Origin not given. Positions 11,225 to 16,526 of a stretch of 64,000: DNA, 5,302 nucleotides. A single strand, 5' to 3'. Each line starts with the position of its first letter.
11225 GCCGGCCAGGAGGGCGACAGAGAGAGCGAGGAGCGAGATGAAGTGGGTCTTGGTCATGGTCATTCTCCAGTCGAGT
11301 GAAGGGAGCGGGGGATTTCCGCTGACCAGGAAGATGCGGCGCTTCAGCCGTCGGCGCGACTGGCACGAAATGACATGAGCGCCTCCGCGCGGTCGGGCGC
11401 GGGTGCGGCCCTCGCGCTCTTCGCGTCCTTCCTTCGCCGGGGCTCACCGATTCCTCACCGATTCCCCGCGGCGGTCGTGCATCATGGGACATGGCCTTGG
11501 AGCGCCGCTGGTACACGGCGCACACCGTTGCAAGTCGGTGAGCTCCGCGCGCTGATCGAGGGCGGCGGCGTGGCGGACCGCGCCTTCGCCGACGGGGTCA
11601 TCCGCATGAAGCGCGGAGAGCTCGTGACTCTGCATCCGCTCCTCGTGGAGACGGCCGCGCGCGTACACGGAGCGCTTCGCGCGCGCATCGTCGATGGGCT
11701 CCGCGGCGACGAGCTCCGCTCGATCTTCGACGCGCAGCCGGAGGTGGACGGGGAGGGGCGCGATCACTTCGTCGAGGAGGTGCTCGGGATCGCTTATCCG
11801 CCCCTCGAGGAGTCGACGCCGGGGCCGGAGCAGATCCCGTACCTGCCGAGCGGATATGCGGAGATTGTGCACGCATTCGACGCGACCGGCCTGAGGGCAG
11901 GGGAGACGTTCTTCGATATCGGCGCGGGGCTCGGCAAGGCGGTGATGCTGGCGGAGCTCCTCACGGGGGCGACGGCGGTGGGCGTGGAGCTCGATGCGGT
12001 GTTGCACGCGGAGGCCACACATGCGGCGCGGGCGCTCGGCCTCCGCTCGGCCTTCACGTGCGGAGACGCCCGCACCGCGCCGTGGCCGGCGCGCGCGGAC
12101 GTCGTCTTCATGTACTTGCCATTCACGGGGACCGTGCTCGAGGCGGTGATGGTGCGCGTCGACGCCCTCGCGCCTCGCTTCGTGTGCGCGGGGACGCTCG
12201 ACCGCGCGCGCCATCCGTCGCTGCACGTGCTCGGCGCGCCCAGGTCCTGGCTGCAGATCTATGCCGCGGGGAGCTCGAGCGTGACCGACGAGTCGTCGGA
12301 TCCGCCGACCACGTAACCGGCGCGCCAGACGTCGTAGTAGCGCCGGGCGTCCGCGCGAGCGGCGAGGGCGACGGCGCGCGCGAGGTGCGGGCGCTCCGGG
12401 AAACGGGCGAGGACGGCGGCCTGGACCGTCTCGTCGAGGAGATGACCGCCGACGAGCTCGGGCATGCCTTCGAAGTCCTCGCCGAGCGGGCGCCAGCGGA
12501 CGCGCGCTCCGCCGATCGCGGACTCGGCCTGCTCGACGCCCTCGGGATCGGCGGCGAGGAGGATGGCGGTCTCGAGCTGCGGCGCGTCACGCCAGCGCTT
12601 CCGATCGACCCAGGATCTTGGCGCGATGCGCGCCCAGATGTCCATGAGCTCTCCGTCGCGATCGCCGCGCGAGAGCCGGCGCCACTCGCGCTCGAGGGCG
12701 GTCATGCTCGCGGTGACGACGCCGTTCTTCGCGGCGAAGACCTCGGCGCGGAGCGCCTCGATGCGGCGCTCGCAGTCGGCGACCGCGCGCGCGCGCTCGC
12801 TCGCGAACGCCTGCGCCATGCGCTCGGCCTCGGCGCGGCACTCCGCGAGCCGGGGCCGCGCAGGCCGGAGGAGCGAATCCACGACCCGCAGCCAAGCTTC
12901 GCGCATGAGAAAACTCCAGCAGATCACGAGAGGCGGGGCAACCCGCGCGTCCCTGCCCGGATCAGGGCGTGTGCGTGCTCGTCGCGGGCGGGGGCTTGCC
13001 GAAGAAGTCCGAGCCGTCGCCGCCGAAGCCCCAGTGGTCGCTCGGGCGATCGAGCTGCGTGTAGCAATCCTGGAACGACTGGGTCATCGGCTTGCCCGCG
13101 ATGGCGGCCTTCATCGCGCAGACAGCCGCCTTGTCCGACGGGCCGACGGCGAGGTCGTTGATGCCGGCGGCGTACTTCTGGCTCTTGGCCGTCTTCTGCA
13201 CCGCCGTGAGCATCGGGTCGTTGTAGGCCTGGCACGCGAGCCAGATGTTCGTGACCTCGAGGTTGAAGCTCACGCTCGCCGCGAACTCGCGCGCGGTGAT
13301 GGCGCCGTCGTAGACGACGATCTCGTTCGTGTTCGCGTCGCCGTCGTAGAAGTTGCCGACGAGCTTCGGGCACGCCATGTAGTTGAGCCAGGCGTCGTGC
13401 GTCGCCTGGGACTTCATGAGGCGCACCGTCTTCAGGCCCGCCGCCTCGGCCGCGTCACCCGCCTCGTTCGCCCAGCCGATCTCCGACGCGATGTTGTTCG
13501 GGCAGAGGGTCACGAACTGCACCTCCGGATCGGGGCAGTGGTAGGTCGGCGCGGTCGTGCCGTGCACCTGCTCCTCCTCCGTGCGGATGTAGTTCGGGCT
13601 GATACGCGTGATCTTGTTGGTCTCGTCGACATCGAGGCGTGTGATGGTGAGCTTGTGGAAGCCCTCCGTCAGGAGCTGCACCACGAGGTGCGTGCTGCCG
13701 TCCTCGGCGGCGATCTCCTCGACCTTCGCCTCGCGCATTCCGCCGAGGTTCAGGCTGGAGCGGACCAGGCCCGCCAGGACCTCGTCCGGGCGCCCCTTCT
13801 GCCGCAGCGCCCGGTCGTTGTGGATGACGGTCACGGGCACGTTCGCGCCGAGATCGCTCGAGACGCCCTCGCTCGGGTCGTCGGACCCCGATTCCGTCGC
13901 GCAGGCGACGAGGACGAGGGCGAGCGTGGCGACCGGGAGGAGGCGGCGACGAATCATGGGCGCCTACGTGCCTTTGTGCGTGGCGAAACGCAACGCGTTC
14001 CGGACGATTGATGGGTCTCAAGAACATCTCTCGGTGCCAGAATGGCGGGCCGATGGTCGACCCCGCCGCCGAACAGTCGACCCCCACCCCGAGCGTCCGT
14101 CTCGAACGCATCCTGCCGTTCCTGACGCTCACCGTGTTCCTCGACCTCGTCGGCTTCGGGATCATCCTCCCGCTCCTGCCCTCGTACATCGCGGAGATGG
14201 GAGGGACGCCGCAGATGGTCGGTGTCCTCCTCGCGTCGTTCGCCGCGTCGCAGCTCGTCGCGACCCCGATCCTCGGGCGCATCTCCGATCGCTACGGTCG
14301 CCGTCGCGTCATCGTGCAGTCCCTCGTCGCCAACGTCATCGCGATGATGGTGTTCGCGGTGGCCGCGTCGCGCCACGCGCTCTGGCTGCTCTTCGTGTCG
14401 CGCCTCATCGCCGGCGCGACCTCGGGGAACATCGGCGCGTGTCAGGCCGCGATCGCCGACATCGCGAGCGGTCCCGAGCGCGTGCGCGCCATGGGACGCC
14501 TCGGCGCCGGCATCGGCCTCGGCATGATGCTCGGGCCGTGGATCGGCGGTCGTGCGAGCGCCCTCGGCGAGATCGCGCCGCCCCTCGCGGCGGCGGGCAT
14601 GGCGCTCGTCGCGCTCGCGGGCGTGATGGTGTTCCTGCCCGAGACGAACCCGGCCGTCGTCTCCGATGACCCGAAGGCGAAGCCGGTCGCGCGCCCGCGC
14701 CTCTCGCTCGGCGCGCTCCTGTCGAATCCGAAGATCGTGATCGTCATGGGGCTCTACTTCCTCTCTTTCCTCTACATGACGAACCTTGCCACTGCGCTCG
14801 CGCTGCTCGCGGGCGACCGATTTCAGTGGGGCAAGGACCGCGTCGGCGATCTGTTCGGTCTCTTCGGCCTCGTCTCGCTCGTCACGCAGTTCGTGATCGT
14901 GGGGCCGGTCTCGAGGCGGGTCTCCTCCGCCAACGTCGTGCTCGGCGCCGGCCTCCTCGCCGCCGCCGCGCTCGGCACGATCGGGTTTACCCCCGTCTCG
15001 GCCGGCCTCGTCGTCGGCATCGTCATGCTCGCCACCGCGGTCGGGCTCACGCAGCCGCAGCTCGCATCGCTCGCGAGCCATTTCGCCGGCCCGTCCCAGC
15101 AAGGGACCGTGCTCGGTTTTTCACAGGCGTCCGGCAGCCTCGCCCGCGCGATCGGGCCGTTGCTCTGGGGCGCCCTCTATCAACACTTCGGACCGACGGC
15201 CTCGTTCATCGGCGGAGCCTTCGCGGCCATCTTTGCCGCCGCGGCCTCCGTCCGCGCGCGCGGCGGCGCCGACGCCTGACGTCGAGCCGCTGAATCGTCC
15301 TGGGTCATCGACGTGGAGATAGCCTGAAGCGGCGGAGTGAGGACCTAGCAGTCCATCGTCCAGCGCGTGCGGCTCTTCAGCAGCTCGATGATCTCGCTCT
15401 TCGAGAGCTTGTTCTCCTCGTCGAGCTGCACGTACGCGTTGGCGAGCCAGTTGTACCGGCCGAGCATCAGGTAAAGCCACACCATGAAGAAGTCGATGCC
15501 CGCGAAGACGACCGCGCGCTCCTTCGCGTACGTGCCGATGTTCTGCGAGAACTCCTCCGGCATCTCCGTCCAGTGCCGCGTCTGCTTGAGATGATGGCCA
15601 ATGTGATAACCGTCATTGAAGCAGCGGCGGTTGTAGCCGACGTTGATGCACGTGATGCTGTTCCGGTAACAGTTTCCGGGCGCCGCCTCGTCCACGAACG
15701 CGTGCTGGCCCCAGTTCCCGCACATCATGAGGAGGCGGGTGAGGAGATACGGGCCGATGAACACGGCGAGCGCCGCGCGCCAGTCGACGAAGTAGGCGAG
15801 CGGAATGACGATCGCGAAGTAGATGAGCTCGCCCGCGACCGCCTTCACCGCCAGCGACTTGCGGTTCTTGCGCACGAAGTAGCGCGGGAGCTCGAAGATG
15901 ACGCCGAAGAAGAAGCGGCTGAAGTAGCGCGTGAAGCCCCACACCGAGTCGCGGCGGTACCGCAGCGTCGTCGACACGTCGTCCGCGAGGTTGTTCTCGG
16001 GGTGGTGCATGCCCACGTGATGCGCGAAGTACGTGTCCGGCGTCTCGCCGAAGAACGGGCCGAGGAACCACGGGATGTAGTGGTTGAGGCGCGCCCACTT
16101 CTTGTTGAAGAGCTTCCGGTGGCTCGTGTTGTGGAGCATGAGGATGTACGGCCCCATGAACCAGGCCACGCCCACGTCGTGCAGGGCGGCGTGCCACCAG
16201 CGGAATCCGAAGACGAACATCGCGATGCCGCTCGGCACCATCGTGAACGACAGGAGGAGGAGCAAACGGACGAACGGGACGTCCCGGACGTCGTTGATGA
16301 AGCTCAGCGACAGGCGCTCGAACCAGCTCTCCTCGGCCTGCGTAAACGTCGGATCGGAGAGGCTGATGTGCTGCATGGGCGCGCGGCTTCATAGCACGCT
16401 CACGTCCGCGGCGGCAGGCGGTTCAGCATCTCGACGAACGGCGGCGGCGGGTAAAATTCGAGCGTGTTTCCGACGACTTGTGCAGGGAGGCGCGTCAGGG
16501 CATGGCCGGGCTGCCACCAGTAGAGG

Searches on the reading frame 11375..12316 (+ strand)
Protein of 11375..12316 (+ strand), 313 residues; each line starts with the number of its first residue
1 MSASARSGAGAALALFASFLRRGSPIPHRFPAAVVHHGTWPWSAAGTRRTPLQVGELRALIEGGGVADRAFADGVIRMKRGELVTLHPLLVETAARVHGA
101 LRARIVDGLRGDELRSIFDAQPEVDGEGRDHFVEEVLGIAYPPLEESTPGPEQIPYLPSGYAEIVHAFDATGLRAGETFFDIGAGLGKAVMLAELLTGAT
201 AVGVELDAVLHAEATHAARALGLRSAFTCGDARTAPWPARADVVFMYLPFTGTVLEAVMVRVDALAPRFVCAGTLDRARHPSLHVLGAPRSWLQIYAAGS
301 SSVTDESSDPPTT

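Call 75: search_protein_families(library=ncbifam, proteins=[window:11375-12316:+], max_evalue=0.001)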
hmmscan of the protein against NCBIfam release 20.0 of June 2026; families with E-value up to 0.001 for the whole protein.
window:11375-12316:+ (313 aa): 3 families
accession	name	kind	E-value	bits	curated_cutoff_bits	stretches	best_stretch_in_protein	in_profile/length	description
NF001790.0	PRK00517.3-3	equivalog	2.5e-05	23.8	269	1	173-235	120-182/262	50S ribosomal protein L11 methyltransferase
NF045667.1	MTase_DVU1556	equivalog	0.00032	20.2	155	1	160-237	7-80/213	DVU_1556 family methyltransferase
TIGR04188.1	methyltr_grsp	subfamily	0.00039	19.9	380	1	164-233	96-166/363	ATP-grasp peptide maturase system methyltransferase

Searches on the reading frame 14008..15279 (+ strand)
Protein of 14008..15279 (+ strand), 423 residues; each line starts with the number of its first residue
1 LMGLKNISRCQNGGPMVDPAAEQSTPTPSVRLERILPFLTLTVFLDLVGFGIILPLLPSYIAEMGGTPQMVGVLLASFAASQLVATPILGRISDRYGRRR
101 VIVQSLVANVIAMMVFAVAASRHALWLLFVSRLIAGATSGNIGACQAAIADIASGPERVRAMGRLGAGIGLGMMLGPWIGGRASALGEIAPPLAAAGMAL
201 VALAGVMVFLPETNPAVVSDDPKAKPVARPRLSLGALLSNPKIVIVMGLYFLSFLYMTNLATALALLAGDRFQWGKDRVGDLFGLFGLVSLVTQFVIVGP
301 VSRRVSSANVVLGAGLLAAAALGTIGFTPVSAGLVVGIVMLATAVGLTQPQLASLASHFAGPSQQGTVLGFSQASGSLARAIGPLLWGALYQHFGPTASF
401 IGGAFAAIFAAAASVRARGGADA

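Call 12: search_protein_families(library=pfam, proteins=[window:14008-15279:+], max_evalue=0.001)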
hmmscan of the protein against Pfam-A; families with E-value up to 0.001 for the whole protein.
window:14008-15279:+ (423 aa): 5 families
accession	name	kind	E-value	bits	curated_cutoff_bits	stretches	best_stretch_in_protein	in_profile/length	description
PF07690.21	MFS_1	-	6.4e-49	167.2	33.4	2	39-255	1-218/347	Major Facilitator Superfamily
PF12832.13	MFS_1_like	-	3.1e-13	50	25.2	1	44-400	9-371/373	MFS_1 like family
PF00083.30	Sugar_tr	-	3.3e-07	30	22.3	1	71-213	48-194/452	Sugar (and other) transporter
PF13347.12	MFS_2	-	3.8e-07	29.5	27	1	39-148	229-337/427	MFS/sugar transport protein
PF03825.22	Nuc_H_symport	-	7.8e-07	28.9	25.9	1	39-262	7-225/400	Nucleoside H+ symporter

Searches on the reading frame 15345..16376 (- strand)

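Call 12: search_protein_families(library=pfam, proteins=[window:15345-16376:-], max_evalue=0.001)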
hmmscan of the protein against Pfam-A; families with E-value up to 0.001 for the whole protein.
window:15345-16376:- (343 aa): 1 family
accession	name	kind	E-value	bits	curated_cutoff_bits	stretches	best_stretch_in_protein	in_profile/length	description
PF00487.30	FA_desaturase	-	1.1e-17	65.1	29.7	1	60-278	3-237/253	Fatty acid desaturase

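Call 75: search_protein_families(library=ncbifam, proteins=[window:15345-16376:-], max_evalue=0.001)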
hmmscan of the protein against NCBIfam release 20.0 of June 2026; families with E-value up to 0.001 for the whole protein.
window:15345-16376:- (343 aa): 0 families
